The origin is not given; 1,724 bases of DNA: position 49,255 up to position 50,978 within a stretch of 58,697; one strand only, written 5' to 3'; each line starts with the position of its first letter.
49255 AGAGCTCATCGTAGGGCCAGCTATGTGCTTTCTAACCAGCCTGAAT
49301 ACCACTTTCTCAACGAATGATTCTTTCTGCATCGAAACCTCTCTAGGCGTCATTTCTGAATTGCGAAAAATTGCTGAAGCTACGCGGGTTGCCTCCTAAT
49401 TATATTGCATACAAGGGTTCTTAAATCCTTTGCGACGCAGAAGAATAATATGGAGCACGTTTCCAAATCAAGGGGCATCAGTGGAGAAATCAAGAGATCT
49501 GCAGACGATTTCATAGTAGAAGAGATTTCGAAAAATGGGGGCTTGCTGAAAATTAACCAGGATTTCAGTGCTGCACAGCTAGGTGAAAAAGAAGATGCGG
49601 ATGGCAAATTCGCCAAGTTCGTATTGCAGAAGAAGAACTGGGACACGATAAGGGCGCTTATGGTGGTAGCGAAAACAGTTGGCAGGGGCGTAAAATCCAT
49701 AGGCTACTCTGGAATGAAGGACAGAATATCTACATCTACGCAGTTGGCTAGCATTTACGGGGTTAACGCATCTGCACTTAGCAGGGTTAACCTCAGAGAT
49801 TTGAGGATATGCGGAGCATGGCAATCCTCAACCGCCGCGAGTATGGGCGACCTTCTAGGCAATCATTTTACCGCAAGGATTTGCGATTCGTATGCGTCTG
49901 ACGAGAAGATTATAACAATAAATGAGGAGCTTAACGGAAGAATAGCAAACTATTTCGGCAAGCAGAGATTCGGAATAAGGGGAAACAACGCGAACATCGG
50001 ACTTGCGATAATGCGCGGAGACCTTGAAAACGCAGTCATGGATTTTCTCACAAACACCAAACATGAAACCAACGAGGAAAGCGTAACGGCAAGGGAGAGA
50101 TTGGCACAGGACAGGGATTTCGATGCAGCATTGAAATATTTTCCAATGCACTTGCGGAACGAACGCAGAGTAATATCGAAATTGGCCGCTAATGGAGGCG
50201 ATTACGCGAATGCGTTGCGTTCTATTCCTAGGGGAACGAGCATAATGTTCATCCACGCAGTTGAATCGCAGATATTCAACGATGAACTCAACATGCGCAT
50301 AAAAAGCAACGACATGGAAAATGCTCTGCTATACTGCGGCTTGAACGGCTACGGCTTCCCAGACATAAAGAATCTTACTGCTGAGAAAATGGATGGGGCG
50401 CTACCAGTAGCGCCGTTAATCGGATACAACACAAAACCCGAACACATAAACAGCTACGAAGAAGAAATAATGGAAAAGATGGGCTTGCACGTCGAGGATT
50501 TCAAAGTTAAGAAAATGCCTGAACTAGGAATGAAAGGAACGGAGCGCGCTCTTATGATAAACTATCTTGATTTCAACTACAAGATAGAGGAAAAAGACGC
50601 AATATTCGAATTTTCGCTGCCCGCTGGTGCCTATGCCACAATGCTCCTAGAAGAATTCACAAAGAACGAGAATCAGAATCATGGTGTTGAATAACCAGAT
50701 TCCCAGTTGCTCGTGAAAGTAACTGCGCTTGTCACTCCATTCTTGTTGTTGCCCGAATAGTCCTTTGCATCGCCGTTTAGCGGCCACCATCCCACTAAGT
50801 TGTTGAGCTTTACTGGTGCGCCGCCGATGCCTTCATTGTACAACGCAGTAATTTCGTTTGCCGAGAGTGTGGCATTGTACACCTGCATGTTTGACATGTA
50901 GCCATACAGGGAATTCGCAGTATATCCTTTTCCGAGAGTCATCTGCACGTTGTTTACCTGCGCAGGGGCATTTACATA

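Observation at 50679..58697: Seven-member pilin-like gene family; six are pilin-LamG fusions with near-identical ends and hypervariable cores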

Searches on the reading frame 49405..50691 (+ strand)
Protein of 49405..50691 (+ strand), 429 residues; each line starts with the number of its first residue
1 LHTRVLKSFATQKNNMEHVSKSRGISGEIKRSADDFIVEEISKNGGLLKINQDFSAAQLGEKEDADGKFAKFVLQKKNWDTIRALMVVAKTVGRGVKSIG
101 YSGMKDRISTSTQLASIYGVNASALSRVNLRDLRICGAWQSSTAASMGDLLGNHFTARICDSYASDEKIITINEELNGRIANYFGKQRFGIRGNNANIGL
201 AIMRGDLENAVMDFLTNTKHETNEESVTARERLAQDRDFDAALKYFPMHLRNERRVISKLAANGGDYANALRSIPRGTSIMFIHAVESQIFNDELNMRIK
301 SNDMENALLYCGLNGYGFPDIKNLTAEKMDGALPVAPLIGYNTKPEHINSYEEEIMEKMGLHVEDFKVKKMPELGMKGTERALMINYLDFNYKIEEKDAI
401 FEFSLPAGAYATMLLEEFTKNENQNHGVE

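Call 21: search_protein_families(library=pfam, proteins=[window:49405-50691:+], max_evalue=0.001)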
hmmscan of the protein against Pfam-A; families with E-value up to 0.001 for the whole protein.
window:49405-50691:+ (429 aa): 1 family
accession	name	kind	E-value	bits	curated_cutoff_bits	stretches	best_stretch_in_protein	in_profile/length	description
PF01142.23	TruD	-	6e-92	309.1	27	1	18-418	7-412/412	tRNA pseudouridine synthase D (TruD)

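Call 40: find_homologous_proteins(query=window:49405-50691:+, max_evalue=1e-30)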
Query window:49405-50691:+ (429 aa): 176 proteins with E <= 1e-30 among 5929 candidates; the best 120 are listed.
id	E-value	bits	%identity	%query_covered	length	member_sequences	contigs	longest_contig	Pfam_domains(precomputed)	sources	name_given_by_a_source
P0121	1.2e-272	922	100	97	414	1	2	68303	PF01142.24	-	-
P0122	4.7e-128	446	50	94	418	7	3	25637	PF01142.24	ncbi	ncbi:MAG: tRNA pseudouridine(13) synthase TruD [Candidatus Micrarchaeaceae archaeon]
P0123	1.8e-124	434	52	95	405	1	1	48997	PF01142.24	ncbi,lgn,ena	-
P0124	9.3e-124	432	51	95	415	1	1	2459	PF01142.24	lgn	-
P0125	1.5e-123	431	50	94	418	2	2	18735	PF01142.24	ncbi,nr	ncbi:MAG: tRNA pseudouridine(13) synthase TruD [Candidatus Micrarchaeota archaeon]|nr:tRNA pseudouri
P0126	2.8e-123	430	50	95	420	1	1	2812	PF01142.24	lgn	-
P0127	1.6e-122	428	50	95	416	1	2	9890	PF01142.24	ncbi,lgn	ncbi:MAG: tRNA pseudouridine(13) synthase TruD [Candidatus Micrarchaeales archaeon]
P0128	1.9e-122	427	51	96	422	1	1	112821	PF01142.24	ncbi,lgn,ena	-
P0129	1.6e-121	424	50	95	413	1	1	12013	PF01142.24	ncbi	-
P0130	2.1e-121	424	48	97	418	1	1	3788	PF01142.24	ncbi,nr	ncbi:MAG: tRNA pseudouridine(13) synthase TruD [Candidatus Micrarchaeota archaeon]|nr:tRNA pseudouri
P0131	4.0e-121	423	49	95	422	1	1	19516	PF01142.24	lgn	-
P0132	2.0e-120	421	49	95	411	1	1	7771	PF01142.24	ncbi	-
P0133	3.6e-119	417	49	95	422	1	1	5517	PF01142.24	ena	-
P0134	4.5e-119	416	48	95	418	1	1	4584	PF01142.24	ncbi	-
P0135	2.9e-118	414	48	95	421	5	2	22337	PF01142.24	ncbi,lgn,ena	-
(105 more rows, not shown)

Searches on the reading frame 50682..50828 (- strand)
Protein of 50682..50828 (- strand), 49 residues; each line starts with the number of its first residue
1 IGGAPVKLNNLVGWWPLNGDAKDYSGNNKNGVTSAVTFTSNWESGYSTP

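Call 47: search_solved_structures(query=A3, max_evalue=10, show_alignments=4)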
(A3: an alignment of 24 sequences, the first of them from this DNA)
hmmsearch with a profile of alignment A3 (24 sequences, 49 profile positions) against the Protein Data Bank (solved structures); distinct sequences matched with E-value up to 10: 8.
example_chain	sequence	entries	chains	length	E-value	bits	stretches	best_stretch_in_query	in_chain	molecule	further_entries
3wjt_A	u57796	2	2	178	0.23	14.5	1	3-40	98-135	Outer-membrane lipoprotein LolB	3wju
3wjv_A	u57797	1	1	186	0.28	14.3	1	3-40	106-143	Outer-membrane lipoprotein LolB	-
1iwm_A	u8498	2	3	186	0.28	14.2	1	3-40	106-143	Outer Membrane Lipoprotein LolB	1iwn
9rlh_L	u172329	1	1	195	0.31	14.1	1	3-40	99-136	Outer-membrane lipoprotein LolB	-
6fjo_A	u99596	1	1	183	1.5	11.9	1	28-48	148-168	Fiber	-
6fjn_A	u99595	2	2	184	1.5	11.9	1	28-48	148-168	Fiber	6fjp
6qu6_A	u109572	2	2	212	1.8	11.6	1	28-48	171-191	Fiber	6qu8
2imh_A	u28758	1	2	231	2.1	11.5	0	17-45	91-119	Hypothetical protein UNP Q5LQD5_SILPO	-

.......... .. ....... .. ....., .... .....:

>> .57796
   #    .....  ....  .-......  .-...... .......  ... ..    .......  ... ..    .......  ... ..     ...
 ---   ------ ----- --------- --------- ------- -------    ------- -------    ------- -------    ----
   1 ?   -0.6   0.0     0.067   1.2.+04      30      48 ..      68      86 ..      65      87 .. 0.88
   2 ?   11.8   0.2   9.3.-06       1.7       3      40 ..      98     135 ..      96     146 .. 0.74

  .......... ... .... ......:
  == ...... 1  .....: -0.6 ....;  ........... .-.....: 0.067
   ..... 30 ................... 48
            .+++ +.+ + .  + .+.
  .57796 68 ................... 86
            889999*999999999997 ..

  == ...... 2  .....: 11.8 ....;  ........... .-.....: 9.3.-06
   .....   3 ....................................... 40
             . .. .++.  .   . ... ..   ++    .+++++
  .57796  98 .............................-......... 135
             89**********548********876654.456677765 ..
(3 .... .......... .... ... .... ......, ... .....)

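Call 58: search_protein_representatives(alignment_id=A3)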
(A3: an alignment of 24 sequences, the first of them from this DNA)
Query: 24 sequences, 49 profile positions. Proteins with E-value up to 0.001 (for the whole library): 5128; up to 1e-10: 1453; up to 1e-30: 35. The best 150 are listed.
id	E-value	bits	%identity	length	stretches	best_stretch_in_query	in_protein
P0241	4.3e-45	167.4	-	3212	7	5-40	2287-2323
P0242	1.2e-41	156.4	-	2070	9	10-37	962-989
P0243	6.8e-40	150.7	-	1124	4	1-34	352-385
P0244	3.9e-39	148.3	-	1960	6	8-41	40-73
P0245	5.8e-39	147.7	-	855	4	1-39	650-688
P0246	1.6e-38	146.3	-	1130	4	1-40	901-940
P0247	1.2e-37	143.6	-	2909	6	9-40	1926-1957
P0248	7.7e-37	140.9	-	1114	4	1-40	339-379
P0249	1.1e-35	137.2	-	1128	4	1-35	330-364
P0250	2.7e-35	136.0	-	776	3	1-43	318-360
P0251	3.0e-35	135.8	-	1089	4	1-33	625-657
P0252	6.8e-35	134.7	-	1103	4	1-39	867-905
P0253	7.2e-35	134.6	-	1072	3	1-40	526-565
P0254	1.3e-34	133.8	-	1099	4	1-39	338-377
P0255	1.4e-34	133.7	-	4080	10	9-36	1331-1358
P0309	2.6e-26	107.2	-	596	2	1-40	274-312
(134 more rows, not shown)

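Call 61: search_protein_families(library=pfam, proteins=[P0243, P0309], max_evalue=0.001)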
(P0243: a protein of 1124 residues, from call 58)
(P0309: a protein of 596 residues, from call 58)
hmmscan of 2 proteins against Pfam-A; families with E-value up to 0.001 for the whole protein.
P0243 (1124 aa): 2 families
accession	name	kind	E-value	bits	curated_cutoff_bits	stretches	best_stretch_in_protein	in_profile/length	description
PF13385.13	Laminin_G_3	-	5.9e-63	212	27.6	4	728-877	2-151/151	Concanavalin A-like lectin/glucanases superfamily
PF00354.24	Pentaxin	-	2.6e-07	31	25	0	847-884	134-171/194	Pentaxin family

P0309 (596 aa): 2 families
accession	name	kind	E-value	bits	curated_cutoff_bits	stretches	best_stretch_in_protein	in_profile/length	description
PF13385.13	Laminin_G_3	-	5.6e-44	150.4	27.6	2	356-506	1-150/151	Concanavalin A-like lectin/glucanases superfamily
PF00354.24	Pentaxin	-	0.00076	19.7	25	0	487-537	144-189/194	Pentaxin family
